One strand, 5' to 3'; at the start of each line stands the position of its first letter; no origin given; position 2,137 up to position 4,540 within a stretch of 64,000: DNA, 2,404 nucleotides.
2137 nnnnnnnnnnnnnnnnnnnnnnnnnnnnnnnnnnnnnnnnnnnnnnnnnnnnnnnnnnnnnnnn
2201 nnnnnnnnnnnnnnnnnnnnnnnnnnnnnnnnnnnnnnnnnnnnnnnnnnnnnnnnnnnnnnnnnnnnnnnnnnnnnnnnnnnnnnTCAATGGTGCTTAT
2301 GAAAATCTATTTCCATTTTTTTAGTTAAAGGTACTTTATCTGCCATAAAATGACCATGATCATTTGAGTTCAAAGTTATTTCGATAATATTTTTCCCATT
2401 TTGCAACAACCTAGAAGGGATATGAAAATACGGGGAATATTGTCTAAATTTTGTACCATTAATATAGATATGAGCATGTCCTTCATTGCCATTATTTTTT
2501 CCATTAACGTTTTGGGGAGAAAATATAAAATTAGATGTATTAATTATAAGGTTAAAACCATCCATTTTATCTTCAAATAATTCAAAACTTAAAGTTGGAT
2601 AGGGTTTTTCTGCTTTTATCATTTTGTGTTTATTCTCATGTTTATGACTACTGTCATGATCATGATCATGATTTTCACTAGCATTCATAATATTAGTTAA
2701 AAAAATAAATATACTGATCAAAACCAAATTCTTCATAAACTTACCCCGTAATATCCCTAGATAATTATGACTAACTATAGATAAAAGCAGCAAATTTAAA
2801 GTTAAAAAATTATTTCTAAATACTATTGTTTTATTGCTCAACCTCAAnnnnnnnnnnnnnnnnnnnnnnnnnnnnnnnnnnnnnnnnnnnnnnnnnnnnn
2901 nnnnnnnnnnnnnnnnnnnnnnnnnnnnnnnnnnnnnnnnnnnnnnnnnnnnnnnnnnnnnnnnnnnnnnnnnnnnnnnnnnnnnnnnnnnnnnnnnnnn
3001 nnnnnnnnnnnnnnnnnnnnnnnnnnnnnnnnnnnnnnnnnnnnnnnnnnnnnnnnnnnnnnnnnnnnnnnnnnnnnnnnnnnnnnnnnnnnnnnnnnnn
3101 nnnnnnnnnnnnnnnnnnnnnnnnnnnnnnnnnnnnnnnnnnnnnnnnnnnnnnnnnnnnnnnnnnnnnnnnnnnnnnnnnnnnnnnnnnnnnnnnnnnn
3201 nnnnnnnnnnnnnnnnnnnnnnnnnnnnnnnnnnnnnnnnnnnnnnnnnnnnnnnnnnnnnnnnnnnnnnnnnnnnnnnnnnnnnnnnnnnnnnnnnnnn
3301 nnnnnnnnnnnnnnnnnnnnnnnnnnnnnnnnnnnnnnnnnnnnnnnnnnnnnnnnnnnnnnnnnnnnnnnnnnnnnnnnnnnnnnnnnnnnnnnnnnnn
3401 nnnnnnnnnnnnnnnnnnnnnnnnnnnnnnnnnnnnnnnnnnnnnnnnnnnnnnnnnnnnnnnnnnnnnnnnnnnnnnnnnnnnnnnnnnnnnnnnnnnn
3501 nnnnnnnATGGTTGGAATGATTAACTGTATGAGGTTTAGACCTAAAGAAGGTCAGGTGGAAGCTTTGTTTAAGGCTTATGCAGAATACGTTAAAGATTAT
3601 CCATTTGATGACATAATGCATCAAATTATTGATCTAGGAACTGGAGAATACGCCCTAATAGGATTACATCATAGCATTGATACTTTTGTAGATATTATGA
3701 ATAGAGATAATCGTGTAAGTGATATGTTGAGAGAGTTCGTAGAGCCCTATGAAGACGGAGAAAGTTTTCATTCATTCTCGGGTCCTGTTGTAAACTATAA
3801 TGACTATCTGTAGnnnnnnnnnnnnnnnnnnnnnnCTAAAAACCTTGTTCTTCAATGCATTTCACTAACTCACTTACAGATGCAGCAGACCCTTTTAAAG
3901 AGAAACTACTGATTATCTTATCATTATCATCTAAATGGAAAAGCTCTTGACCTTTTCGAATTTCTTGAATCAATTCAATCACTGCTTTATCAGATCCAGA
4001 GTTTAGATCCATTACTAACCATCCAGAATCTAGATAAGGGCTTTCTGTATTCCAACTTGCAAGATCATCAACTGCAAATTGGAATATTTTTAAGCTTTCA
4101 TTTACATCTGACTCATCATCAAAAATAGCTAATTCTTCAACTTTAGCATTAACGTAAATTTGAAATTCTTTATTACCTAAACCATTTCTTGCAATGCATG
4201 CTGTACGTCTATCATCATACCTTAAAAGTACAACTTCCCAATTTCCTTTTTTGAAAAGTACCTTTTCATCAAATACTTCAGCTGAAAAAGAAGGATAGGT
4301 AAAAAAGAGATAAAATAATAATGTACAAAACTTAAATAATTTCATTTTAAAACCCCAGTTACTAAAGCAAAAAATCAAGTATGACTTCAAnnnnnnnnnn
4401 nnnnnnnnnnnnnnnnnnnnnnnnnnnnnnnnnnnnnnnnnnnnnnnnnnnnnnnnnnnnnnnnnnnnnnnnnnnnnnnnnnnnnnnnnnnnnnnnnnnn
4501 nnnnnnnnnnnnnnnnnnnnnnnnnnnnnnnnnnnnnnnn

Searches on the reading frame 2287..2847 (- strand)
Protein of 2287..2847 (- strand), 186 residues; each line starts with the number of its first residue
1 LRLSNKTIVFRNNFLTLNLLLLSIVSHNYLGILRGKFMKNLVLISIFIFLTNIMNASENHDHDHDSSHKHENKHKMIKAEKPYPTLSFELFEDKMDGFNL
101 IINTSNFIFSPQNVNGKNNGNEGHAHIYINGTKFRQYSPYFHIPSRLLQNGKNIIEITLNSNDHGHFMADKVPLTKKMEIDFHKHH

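Call 15: search_protein_families(library=pfam, max_evalue=1, proteins=[window:2287-2847:-])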
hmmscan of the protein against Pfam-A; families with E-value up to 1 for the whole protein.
window:2287-2847:- (186 aa): 1 family
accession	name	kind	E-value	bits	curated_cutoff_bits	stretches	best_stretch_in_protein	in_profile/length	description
PF14683.12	CBM-like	-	0.021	15.2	27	1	121-173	103-159/160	Polysaccharide lyase family 4, domain III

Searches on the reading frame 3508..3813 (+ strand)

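Call 15: search_protein_families(library=pfam, max_evalue=1, proteins=[window:3508-3813:+])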
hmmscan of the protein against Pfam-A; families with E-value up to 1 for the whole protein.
window:3508-3813:+ (101 aa): 1 family
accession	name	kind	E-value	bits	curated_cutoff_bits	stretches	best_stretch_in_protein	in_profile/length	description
PF21149.3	FAS_pseudo-KR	-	0.2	12.4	27.4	1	1-27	33-59/98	Fatty acid synthase, pseudo-KR domain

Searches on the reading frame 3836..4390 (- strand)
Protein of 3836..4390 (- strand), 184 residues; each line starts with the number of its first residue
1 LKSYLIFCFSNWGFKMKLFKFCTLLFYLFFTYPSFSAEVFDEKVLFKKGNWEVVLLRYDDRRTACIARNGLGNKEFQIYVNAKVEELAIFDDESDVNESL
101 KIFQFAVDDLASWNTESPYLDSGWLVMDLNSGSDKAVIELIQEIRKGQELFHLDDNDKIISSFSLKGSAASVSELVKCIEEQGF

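Call 15: search_protein_families(library=pfam, max_evalue=1, proteins=[window:3836-4390:-])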
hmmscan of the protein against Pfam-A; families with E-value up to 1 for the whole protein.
window:3836-4390:- (184 aa): 1 family
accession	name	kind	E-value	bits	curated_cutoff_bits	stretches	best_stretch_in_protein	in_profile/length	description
PF17836.7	PglD_N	-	0.086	13.8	23.4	0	135-168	12-46/78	PglD N-terminal domain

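Call 22: find_encoding_contigs(protein=window:3836-4390:-, flank=10000, max_places=10)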
Protein window:3836-4390:- (184 aa): no gene with exactly this product is on record in the collection.
